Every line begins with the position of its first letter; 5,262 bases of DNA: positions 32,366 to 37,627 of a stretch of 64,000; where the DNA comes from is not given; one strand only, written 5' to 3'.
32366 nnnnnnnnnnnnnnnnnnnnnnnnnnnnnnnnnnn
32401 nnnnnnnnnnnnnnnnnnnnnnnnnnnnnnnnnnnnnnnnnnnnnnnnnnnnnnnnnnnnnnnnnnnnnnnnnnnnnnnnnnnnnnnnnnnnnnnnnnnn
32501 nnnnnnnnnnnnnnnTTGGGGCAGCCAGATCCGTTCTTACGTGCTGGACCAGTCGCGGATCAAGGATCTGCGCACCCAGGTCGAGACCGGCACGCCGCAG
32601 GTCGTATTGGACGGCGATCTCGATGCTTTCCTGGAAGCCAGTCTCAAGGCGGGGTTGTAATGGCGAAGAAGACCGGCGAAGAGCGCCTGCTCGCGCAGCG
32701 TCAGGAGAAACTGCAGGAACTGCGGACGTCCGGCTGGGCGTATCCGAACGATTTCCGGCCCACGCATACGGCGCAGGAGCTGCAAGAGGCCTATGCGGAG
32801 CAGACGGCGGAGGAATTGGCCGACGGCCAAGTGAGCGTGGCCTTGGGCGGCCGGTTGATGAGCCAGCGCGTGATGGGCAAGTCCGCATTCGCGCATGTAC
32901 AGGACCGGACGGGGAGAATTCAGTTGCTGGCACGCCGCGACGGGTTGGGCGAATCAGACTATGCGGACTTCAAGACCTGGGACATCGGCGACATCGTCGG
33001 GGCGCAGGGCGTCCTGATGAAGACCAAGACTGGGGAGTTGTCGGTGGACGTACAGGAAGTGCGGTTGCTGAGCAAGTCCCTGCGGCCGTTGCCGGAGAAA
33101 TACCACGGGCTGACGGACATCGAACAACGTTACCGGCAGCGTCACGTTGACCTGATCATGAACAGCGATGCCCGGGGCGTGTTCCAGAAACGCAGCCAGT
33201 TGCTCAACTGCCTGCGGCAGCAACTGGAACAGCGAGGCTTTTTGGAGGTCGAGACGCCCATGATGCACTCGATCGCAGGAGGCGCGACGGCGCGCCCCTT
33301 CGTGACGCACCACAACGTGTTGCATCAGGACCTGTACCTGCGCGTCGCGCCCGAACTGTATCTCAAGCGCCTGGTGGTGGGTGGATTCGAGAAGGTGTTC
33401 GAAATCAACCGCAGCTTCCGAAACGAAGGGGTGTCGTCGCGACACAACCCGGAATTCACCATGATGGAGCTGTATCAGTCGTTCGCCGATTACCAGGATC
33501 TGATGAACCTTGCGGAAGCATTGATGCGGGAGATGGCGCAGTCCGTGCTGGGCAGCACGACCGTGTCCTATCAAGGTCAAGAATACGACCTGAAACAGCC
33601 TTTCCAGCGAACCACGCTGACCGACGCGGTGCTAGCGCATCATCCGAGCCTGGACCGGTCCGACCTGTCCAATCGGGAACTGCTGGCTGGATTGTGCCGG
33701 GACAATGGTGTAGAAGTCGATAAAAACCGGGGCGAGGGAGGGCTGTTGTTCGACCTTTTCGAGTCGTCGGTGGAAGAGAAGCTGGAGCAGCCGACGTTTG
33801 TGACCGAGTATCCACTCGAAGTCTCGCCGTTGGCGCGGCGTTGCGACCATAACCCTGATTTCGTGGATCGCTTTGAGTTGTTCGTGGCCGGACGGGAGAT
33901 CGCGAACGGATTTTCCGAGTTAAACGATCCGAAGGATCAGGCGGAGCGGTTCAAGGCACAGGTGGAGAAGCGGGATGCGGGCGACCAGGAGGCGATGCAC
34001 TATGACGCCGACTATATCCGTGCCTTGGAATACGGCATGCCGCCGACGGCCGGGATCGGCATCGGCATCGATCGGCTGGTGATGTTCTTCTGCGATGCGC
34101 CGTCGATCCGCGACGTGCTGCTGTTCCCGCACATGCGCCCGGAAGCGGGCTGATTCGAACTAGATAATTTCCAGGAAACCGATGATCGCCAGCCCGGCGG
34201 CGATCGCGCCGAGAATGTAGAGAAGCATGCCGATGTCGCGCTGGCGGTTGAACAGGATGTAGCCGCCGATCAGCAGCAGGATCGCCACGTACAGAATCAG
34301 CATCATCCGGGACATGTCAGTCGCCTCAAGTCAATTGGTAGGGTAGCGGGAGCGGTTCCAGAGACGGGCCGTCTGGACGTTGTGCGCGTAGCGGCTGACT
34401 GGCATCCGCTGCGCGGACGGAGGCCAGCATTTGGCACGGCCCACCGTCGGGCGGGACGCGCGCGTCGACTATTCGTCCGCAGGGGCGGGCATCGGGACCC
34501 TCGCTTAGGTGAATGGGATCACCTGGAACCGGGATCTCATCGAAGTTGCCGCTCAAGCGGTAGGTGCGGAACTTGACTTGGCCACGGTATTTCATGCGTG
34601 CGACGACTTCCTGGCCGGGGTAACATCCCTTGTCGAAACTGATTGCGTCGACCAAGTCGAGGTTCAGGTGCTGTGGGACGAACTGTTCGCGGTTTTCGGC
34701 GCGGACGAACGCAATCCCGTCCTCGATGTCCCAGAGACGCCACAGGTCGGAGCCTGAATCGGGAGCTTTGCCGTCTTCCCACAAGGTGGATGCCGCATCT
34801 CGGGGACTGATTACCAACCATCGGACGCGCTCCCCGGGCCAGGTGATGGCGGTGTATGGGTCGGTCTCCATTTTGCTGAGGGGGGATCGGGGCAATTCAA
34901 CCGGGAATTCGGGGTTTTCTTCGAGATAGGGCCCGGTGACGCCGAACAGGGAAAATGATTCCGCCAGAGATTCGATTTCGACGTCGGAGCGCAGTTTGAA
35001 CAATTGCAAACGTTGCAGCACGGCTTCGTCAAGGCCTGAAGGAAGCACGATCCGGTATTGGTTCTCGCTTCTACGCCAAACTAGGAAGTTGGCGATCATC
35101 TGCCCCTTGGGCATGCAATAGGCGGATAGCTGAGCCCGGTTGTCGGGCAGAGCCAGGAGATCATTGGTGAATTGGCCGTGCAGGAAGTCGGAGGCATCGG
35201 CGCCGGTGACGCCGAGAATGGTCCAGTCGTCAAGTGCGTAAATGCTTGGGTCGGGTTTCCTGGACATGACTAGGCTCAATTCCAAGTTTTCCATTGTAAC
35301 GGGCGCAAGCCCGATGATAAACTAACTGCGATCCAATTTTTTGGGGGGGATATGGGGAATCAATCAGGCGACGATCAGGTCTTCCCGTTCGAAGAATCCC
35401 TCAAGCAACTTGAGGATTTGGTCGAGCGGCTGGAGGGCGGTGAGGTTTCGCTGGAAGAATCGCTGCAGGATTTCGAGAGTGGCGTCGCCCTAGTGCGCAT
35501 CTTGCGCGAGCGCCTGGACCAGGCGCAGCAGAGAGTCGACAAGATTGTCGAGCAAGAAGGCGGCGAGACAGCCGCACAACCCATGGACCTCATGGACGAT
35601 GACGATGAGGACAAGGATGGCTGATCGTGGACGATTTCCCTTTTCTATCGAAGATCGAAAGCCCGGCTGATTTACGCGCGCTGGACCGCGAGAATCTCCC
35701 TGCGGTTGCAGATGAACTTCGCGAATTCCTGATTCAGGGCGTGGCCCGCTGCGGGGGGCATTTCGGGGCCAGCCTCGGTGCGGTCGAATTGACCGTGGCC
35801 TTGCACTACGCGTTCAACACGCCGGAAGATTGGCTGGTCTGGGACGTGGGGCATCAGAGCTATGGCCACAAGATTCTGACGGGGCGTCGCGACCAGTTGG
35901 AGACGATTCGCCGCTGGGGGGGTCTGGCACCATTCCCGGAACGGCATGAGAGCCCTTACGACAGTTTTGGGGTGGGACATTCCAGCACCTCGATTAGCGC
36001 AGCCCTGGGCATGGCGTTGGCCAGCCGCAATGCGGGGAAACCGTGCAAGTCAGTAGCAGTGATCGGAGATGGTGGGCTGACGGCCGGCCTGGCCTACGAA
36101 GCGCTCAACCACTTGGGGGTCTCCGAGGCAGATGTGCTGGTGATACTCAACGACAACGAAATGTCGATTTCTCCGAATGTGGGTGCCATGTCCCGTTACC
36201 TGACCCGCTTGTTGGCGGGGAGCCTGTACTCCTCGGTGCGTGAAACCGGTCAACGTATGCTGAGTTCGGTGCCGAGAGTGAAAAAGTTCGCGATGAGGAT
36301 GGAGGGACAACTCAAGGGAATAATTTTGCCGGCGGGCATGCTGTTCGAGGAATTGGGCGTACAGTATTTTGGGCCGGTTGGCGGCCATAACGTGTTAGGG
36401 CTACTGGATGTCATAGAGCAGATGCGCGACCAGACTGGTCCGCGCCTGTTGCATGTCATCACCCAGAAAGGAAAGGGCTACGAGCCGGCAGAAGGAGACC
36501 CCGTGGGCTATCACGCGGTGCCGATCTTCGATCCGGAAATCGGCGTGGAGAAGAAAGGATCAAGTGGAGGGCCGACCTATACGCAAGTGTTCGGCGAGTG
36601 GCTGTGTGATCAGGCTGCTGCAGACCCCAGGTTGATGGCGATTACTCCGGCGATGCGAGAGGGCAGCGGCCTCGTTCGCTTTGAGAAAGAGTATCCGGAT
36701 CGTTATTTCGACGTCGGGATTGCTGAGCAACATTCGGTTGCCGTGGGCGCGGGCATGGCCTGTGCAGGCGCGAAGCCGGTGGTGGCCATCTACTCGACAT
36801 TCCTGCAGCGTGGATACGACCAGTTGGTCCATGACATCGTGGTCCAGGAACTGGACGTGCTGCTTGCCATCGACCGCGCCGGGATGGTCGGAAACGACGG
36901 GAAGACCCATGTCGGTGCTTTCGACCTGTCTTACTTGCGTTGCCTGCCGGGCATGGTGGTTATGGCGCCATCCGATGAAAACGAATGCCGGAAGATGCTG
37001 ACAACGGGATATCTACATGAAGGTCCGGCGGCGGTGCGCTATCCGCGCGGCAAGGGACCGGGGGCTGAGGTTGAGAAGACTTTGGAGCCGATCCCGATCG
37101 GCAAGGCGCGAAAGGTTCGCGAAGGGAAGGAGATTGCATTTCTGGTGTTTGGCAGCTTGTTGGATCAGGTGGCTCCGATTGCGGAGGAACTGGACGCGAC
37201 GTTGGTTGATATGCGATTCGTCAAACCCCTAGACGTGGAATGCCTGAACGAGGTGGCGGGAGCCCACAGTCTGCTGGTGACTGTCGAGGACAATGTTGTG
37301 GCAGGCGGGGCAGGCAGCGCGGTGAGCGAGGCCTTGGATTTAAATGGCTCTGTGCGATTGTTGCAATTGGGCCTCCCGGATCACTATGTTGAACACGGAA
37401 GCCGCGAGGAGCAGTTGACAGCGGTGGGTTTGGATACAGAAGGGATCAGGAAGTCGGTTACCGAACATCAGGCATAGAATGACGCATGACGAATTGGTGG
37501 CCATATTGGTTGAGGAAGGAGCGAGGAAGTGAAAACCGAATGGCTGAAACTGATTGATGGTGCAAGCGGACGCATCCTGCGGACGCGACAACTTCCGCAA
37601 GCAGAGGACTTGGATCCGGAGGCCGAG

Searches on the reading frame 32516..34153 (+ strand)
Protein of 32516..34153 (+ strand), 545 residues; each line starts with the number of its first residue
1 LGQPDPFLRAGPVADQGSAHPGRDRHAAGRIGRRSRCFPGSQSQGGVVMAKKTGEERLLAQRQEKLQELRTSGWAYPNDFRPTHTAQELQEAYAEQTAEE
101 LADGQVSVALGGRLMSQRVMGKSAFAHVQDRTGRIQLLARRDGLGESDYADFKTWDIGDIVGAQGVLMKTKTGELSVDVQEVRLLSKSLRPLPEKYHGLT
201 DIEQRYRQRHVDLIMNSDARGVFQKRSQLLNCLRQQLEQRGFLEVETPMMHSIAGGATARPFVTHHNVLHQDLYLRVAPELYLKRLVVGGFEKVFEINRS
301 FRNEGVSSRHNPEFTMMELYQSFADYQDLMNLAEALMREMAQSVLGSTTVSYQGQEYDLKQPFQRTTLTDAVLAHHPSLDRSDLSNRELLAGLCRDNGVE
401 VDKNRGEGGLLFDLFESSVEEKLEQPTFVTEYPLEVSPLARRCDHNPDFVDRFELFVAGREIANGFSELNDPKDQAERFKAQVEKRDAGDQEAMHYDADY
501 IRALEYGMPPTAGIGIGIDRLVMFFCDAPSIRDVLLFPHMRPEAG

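Call 29: search_protein_families(library=pfam, proteins=[window:32516-34153:+], max_evalue=0.00001)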
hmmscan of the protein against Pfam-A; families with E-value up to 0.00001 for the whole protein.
window:32516-34153:+ (545 aa): 2 families
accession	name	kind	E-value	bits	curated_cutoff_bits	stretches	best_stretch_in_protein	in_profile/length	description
PF00152.25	tRNA-synt_2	-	4.2e-93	312.2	25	1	202-540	2-307/308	tRNA synthetases class II (D, K and N)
PF01336.31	tRNA_anti-codon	-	1.2e-13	51.2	27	1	108-185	1-75/75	OB-fold nucleic acid binding domain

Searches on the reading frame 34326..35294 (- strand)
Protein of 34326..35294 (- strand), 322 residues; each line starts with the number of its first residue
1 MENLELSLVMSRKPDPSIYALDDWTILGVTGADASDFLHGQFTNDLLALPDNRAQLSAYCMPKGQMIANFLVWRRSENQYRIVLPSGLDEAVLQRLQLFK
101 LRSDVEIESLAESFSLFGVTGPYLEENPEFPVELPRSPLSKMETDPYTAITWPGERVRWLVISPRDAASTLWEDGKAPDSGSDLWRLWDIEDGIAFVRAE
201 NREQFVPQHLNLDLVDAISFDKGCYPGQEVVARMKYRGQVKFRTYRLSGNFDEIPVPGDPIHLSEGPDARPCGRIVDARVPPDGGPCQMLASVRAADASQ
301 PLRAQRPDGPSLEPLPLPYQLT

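Call 29: search_protein_families(library=pfam, proteins=[window:34326-35294:-], max_evalue=0.00001)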
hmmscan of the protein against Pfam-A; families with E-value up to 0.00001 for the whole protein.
window:34326-35294:- (322 aa): 1 family
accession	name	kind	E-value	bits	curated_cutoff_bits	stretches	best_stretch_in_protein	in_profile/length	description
PF01571.26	GCV_T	-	6e-12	45.8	25.6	1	27-123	51-147/255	Aminomethyltransferase folate-binding domain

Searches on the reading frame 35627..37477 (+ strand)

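Call 30: search_protein_families(library=pfam, proteins=[window:35627-37477:+], max_evalue=0.00001)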
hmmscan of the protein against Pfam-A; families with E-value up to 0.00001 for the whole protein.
window:35627-37477:+ (616 aa): 3 families
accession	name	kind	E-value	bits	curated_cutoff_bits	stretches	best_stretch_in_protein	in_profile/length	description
PF13292.11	DXP_synthase_N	-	4.6e-113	377.5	21.2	1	7-279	1-274/274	1-deoxy-D-xylulose-5-phosphate synthase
PF02779.29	Transket_pyr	-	4.6e-43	147.3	27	1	316-476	3-171/174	Transketolase, pyrimidine binding domain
PF02780.25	Transketolase_C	-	2.4e-22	79.6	25.9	1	492-607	1-124/124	Transketolase, C-terminal domain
